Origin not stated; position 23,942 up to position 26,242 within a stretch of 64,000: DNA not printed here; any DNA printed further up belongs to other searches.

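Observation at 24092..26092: Unusual domain architecture: APC-type permease fused to a C-terminal class I SAM-methyltransferase-like domain, present as two paralogs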

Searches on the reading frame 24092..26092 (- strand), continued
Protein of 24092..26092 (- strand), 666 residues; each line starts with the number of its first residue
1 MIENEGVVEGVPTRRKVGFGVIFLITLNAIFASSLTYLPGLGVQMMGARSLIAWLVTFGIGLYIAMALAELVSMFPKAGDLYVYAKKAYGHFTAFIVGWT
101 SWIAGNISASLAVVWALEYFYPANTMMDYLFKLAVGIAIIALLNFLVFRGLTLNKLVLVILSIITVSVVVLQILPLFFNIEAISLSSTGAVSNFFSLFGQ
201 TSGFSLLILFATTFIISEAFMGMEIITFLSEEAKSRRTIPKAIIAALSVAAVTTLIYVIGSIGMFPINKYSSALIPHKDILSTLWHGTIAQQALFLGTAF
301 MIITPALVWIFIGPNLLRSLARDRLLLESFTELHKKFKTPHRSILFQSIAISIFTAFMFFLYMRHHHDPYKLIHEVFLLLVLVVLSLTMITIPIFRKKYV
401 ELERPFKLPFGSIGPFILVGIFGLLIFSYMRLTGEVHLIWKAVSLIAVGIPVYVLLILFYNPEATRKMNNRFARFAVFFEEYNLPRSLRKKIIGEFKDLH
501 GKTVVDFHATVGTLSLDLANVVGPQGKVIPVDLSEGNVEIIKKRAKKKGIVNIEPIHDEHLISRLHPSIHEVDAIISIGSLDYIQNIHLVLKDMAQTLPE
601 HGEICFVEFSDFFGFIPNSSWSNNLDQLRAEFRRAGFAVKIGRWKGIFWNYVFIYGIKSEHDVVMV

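Call 47: predict_structure(alignment_id=A4)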
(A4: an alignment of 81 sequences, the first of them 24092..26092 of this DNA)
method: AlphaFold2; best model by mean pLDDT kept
length: 666 residues; sequences in the alignment: 81
mean_pLDDT: 92.5   pTM: 0.90
mean pLDDT of the five models: 92.5, 92.2, 91.9, 91.9, 91.5
residues with pLDDT >= 90: 538; 70-90: 109; 50-70: 9; < 50: 10
segments of 3 or more residues with pLDDT < 50: 1-10
pLDDT, mean of each block of 10 residues (from residue 1): 38 74 92 89 94 97 98 89 97 98 97 95 95 98 95 82 92 90 74 88 91 96 89 92 96 96 91 90 90 93 94 95 94 94 97 98 95 97 98 98 96 98 98 97 98 92 90 92 93 95 97 97 98 97 98 97 96 96 91 97 96 78 88 95 92 95 77
secondary structure, 60 per line:
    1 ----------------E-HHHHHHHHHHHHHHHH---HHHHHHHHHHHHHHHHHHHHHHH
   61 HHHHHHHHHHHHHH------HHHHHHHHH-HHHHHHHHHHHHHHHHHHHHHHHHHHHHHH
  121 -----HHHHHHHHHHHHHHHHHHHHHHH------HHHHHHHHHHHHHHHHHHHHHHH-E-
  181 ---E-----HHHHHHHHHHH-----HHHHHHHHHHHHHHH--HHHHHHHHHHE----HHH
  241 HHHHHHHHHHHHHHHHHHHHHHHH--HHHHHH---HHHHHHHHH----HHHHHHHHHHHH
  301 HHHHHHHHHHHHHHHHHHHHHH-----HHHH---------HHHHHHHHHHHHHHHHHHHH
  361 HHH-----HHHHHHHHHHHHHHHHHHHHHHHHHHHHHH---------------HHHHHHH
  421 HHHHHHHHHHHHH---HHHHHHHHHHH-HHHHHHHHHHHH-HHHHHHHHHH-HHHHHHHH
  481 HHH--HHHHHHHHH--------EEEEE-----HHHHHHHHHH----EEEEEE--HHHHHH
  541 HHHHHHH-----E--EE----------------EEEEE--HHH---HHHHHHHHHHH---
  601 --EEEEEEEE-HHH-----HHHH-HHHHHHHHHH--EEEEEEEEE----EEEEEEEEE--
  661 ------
elements in order: H19-34 H38-74 H81-89 H91-120 H126-148 H155-177 H190-200 H206-220 H223-232 H238-264 H267-272 H276-284 H289-322 H328-331 H341-363 H369-398 H414-433 H437-447 H449-460 H462-471 H473-483 H486-494 E503-507 H513-522 E527-532 H535-547 E574-578 H587-597 E603-610 H620-623 H625-634 E637-645 E650-658
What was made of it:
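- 24092..24712 (-): Copy 1 linker helices plus class I methyltransferase-fold domain (aa 461-666, with stop codon). Secondary structure b1 503-507, b2 527-532, b4 574-578, b5 603-610, b6 637-645, b7 650-658 (call 47).
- On APC superfamily / Pfam AA_permease_2 (PF13520): AlphaFold pLDDT 92.5 (call 47).
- Checked: The soluble part is about 205 aa. It has three linker helices (462-494) followed by a ~165-aa seven-strand core (call 47).
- pTM 0.90 for the whole 666-aa model implies a fixed docking of the module on the permease (call 47).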

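Call 53: fold_search(model_id=the predicted structure, library=pdb)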
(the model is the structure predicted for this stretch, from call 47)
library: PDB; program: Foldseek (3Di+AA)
matches with E <= 10: 1652; with E <= 0.001: 759
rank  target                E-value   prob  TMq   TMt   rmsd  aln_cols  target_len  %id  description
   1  9h76_A                6.0e-14  1.00  0.54  0.82   5.8       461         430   20  Bacterial LAT transporter BASC in complex with L-Ala and NB53 (released 2025-01-01)
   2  8kdg_B                1.3e-13  1.00  0.57  0.81   4.3       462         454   18  Structure of LAT1-CD98hc-Fab170 in complex with BCH, consensus map (released 2025-02-12)
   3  5j4i_A                1.7e-13  1.00  0.54  0.79   4.1       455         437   19  Crystal Structure of the L-arginine/agmatine antiporter from E. coli at 2.2 Angstroem resolution (released 2016-08-31)
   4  6f34_A                1.9e-13  1.00  0.55  0.78   5.0       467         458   19  Crystal structure of a bacterial cationic amino acid transporter (CAT) homologue bound to Arginine. (released 2018-02-14)
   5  5oqt_A                1.9e-13  1.00  0.56  0.80   3.2       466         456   19  Crystal structure of a bacterial cationic amino acid transporter (CAT) homologue (released 2018-02-14)
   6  6f2g_A                2.6e-13  1.00  0.55  0.82   4.7       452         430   18  Bacterial asc transporter crystal structure in open to in conformation (released 2019-04-24)
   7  3ob6_A                3.4e-13  1.00  0.54  0.80   4.1       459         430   18  Structure of AdiC(N101A) in the open-to-out Arg+ bound conformation (released 2011-03-16)
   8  5j4n_B                3.6e-13  1.00  0.54  0.79   4.2       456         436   19  Crystal structure of the L-arginine/agmatine antiporter AdiC in complex with agmatine at 2.6 Angstroem resolution (released 2016-08-31)
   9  3ob6_B                7.4e-13  1.00  0.53  0.79   4.3       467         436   19  Structure of AdiC(N101A) in the open-to-out Arg+ bound conformation (released 2011-03-16)
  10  8xyj                  1.2e-12  1.00  0.56  0.80   4.0       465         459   19  Structure of y+LAT1 bound with Lys (released 2025-01-22)
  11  8wnt_B                1.4e-12  1.00  0.58  0.81   4.1       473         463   16  Cryo EM map of SLC7A10 with L-Alanine substrate (released 2024-05-15)
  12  8kdd_B                1.8e-12  1.00  0.56  0.80   4.1       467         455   17  Structure of LAT1-CD98hc-Fab170 in complex with JPH203, consensus map (released 2025-02-12)
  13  6f2w_A                1.8e-12  1.00  0.49  0.74   7.2       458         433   20  Bacterial asc transporter crystal structure in open to in conformation (released 2019-04-24)
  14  8b70_A                3.3e-12  1.00  0.52  0.60  13.6       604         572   12  KimA from B. subtilis with nucleotide second-messenger c-di-AMP bound (released 2023-01-18)
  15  8j8m_B                3.5e-12  1.00  0.57  0.79   3.6       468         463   18  Overall structure of the LAT1-4F2hc bound with tryptophan (released 2024-07-10)
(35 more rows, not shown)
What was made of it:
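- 24713..26092 (-): Copy 1 permease domain (aa 1-460), 12-helix APC/LeuT fold. Foldseek top hits are BasC, LAT1, AdiC and GkApcT with target TM-scores of about 0.8 (call 53).
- On APC superfamily / Pfam AA_permease_2 (PF13520): Foldseek target TM-scores of 0.78-0.82 to BasC, LAT1, AdiC and GkApcT (call 53).
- Closest known: KimA and the cation-chloride cotransporters. Same: They appear among the full-length structural hits (call 53).
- APC-fold transporters with C-terminal cytosolic domains (KimA, NKCC1, KCC3) appear among the full-length structural hits (call 53).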
